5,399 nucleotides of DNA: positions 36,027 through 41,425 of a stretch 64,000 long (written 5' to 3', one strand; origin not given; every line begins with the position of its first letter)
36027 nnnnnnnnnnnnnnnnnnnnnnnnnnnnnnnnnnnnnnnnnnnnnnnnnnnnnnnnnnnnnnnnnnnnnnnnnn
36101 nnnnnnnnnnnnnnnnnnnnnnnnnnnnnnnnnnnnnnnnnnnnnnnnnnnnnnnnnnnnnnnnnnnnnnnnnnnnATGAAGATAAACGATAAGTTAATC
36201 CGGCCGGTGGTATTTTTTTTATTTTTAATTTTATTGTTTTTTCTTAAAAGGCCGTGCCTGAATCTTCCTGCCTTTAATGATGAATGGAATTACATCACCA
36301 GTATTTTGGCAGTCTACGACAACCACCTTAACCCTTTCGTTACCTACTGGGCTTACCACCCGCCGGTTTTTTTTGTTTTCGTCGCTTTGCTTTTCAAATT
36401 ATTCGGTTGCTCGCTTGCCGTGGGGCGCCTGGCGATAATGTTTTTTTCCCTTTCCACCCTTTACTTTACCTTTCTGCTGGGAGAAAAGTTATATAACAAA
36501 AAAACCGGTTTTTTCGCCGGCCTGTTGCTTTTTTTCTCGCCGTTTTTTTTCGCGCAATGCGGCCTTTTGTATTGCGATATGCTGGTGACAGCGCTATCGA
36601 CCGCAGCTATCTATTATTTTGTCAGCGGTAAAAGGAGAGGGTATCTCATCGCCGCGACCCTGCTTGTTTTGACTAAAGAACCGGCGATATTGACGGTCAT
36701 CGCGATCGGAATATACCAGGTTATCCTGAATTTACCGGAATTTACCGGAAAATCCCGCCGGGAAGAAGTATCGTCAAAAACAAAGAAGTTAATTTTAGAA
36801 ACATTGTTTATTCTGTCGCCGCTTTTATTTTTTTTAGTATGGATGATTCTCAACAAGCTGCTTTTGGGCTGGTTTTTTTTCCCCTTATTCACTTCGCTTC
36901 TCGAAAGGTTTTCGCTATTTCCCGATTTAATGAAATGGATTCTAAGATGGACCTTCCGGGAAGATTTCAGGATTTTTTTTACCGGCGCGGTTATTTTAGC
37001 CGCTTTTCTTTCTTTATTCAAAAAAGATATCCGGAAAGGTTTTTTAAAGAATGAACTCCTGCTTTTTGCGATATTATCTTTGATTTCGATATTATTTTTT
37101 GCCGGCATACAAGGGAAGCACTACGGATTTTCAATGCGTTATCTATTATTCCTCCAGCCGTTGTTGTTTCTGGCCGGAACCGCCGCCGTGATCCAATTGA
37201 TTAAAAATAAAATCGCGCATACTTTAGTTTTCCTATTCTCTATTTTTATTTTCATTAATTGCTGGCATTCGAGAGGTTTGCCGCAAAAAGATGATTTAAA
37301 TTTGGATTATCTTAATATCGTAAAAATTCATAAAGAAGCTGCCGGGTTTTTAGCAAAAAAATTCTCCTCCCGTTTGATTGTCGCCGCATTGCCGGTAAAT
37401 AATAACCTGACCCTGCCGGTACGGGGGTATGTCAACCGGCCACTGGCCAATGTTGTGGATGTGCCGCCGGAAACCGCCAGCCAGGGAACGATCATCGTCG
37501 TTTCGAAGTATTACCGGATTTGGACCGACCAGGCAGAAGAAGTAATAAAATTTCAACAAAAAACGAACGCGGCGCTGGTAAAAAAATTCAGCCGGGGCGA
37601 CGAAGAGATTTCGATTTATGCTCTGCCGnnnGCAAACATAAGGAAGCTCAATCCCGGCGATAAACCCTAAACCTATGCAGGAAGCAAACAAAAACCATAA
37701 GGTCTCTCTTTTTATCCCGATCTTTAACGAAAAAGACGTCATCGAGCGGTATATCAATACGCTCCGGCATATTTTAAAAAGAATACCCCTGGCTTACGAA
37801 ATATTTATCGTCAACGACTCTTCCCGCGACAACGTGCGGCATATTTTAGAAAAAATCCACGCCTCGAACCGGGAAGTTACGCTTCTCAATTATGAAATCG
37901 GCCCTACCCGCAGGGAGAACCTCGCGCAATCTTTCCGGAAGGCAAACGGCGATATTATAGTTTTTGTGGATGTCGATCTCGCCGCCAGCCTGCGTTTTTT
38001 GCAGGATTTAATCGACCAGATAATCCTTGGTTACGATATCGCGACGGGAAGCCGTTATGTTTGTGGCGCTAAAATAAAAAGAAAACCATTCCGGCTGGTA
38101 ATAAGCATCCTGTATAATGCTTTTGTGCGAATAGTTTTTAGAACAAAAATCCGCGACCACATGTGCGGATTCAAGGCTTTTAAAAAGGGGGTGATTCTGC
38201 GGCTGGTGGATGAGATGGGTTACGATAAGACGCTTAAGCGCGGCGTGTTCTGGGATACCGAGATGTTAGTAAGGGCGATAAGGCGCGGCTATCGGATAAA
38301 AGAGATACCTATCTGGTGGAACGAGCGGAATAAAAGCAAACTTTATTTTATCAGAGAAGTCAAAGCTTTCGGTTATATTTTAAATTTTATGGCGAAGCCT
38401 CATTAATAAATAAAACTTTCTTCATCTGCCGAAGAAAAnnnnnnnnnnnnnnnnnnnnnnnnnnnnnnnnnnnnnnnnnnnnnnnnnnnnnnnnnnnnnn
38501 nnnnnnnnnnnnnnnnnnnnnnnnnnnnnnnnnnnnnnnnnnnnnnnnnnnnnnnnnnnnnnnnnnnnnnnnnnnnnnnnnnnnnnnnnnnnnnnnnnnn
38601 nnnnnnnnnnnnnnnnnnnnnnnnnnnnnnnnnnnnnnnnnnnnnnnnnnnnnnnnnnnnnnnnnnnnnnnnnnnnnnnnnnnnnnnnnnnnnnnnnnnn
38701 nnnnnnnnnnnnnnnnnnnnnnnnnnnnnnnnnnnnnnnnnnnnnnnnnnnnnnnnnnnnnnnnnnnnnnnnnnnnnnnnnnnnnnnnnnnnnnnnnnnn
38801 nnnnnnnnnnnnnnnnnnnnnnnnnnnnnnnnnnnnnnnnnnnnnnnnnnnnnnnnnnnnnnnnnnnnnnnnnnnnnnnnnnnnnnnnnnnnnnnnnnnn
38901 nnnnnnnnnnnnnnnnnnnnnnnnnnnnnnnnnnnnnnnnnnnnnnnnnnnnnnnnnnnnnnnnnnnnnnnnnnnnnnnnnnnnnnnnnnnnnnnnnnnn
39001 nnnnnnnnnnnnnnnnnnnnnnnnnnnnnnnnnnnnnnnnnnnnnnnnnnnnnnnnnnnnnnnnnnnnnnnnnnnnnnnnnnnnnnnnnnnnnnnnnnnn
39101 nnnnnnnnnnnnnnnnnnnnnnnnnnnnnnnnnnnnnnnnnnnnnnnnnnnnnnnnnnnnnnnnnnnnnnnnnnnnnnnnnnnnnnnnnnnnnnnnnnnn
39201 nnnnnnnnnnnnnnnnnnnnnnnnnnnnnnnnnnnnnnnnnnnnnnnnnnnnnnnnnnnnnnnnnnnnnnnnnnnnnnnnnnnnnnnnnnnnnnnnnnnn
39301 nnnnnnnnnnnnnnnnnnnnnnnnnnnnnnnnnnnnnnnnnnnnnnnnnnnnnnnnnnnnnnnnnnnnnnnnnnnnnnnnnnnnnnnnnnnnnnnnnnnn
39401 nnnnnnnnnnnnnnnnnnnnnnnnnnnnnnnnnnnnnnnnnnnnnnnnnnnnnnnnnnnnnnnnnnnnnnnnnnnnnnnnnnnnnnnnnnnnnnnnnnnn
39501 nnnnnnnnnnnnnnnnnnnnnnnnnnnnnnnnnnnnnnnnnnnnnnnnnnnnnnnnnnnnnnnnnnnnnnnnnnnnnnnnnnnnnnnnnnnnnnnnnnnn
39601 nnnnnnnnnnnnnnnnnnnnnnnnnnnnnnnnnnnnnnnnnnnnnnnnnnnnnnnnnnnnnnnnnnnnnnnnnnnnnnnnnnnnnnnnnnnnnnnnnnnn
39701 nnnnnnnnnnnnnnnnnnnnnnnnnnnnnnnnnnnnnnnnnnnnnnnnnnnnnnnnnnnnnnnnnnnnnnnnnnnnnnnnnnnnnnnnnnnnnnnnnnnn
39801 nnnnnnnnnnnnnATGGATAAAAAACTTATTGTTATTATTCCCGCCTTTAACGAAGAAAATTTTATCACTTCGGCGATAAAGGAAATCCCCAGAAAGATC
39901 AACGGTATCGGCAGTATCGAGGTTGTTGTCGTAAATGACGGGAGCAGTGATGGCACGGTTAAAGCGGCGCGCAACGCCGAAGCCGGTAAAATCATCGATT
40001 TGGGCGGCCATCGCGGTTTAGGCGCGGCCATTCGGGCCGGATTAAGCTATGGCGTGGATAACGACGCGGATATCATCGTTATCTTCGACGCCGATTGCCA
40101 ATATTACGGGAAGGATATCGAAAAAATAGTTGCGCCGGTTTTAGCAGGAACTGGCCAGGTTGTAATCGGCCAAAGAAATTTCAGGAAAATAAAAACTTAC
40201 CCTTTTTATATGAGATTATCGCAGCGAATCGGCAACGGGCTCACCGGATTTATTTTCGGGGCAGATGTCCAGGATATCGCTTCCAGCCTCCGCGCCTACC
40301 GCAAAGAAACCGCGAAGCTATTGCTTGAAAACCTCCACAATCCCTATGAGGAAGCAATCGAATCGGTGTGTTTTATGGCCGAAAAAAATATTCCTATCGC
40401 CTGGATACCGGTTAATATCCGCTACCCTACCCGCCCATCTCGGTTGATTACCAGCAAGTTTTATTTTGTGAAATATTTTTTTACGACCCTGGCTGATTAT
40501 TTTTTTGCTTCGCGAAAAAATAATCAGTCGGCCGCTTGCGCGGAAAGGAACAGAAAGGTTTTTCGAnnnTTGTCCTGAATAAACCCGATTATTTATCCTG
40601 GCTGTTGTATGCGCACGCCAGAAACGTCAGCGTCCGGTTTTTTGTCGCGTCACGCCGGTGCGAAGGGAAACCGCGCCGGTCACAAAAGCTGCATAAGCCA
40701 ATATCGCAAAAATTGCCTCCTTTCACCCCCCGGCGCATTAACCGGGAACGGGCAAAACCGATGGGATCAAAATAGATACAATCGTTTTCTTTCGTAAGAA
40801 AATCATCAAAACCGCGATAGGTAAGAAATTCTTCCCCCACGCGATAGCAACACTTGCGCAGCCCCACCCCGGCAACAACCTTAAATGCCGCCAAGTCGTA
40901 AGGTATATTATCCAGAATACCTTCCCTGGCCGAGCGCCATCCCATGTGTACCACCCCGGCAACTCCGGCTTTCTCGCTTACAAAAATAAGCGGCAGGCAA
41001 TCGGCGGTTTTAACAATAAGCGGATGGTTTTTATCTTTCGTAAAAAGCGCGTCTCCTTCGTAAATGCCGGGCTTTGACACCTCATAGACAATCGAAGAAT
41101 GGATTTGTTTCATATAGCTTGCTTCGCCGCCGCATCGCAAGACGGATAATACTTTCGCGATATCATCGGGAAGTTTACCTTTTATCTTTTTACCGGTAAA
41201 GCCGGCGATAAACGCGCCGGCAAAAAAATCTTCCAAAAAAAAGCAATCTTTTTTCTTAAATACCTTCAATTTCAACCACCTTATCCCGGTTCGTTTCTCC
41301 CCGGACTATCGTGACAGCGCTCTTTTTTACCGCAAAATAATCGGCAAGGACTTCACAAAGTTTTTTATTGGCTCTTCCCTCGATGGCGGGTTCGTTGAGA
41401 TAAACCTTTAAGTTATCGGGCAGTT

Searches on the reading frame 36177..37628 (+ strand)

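Call 22: search_protein_families(library=pfam, proteins=[window:36177-37628:+], max_evalue=0.0001)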
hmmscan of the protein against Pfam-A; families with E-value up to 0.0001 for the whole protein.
window:36177-37628:+ (484 aa): 2 families
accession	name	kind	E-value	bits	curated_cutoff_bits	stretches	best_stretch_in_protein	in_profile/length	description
PF13231.12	PMT_2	-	5.2e-11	43.4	26.1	1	61-184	2-132/160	Dolichyl-phosphate-mannose-protein mannosyltransferase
PF09852.15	DUF2079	-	1.2e-05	25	28.2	1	59-355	43-329/459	Predicted membrane protein (DUF2079)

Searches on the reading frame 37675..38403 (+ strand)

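Call 22: search_protein_families(library=pfam, proteins=[window:37675-38403:+], max_evalue=0.0001)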
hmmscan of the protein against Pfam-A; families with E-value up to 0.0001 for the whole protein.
window:37675-38403:+ (243 aa): 3 families
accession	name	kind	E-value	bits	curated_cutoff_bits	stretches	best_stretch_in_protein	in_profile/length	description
PF00535.33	Glycos_transf_2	-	4.8e-23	82.4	23.3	1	11-174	1-164/168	Glycosyl transferase family 2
PF13641.12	Glyco_tranf_2_3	-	2.9e-09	37.7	27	1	9-209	2-202/230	Glycosyltransferase like family 2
PF10111.15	Glyco_tranf_2_2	-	2.4e-05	24.4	27.3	1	12-110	2-100/276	Glycosyltransferase like family 2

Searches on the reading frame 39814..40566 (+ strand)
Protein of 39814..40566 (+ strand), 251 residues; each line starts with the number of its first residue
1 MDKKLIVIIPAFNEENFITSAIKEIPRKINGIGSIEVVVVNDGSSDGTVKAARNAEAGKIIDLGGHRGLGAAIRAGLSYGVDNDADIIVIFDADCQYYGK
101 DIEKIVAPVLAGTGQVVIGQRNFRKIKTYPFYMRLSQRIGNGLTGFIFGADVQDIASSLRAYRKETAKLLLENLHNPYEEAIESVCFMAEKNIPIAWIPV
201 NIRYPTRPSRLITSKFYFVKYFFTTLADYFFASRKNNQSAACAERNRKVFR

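Call 22: search_protein_families(library=pfam, proteins=[window:39814-40566:+], max_evalue=0.0001)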
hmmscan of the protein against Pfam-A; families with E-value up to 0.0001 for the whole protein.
window:39814-40566:+ (251 aa): 2 families
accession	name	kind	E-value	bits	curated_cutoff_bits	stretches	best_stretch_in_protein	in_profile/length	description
PF00535.33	Glycos_transf_2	-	3e-24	86.3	23.3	1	7-166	2-163/168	Glycosyl transferase family 2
PF13641.12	Glyco_tranf_2_3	-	1.1e-05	26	27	1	5-107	3-109/230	Glycosyltransferase like family 2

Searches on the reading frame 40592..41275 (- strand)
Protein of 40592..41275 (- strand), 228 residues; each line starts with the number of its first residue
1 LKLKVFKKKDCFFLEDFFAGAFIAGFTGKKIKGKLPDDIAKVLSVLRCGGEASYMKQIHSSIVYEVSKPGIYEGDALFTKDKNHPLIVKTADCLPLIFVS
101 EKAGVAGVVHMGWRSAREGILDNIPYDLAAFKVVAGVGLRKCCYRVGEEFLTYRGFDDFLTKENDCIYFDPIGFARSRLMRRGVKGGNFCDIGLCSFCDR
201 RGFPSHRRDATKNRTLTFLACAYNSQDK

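Call 24: search_protein_families(library=pfam, proteins=[window:40592-41275:-], max_evalue=0.0001)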
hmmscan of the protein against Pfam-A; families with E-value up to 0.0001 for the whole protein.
window:40592-41275:- (228 aa): 1 family
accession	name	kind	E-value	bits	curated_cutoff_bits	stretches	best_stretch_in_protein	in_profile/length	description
PF02578.20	Cu-oxidase_4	-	8.9e-29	101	22.9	1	51-212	45-229/238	Multi-copper polyphenol oxidoreductase laccase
